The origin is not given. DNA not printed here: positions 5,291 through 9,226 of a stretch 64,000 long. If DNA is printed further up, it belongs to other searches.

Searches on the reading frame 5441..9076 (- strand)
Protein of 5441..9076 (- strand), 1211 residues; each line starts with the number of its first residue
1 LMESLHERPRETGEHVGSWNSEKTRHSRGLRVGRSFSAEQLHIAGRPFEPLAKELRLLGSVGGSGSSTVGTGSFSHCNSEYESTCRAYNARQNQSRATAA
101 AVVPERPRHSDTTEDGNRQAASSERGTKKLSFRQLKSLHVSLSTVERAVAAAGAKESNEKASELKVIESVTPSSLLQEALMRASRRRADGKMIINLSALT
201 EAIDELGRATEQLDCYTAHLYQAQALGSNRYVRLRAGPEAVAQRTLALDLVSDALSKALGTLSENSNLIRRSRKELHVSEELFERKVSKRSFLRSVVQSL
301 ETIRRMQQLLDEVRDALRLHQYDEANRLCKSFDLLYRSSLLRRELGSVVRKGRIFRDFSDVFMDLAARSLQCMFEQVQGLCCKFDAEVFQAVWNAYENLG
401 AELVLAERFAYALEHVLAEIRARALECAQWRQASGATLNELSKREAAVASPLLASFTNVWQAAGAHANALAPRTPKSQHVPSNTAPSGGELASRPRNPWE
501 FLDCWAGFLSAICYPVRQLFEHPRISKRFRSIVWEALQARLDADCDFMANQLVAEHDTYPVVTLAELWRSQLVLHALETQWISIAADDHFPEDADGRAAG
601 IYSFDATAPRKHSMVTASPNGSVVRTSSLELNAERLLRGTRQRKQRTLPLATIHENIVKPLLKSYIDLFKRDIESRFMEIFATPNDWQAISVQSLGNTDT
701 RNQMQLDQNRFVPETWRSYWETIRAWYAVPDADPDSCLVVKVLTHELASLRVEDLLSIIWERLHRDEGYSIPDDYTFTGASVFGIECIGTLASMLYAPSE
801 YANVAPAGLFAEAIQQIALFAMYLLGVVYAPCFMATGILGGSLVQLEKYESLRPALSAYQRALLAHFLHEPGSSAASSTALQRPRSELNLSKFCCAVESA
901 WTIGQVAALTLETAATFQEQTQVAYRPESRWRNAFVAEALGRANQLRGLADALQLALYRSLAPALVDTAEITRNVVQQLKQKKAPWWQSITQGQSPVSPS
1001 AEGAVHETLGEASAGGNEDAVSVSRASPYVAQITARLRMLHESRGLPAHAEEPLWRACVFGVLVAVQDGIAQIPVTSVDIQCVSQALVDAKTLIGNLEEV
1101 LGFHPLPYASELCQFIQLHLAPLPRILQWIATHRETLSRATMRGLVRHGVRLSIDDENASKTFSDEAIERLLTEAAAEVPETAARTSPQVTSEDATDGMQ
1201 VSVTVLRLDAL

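Call 8: search_protein_families(library=pfam, proteins=[window:5441-9076:-], max_evalue=0.01)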
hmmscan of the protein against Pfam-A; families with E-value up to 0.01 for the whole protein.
window:5441-9076:- (1211 aa): 2 families
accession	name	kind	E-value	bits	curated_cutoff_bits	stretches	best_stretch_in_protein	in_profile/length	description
PF10475.15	Vps54_N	-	4.6e-05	23.3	27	1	262-409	76-220/291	Vacuolar-sorting protein 54, of GARP complex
PF10474.15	Syndetin_C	-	0.0012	19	38.4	1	1030-1150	101-219/234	Syndetin, C-terminal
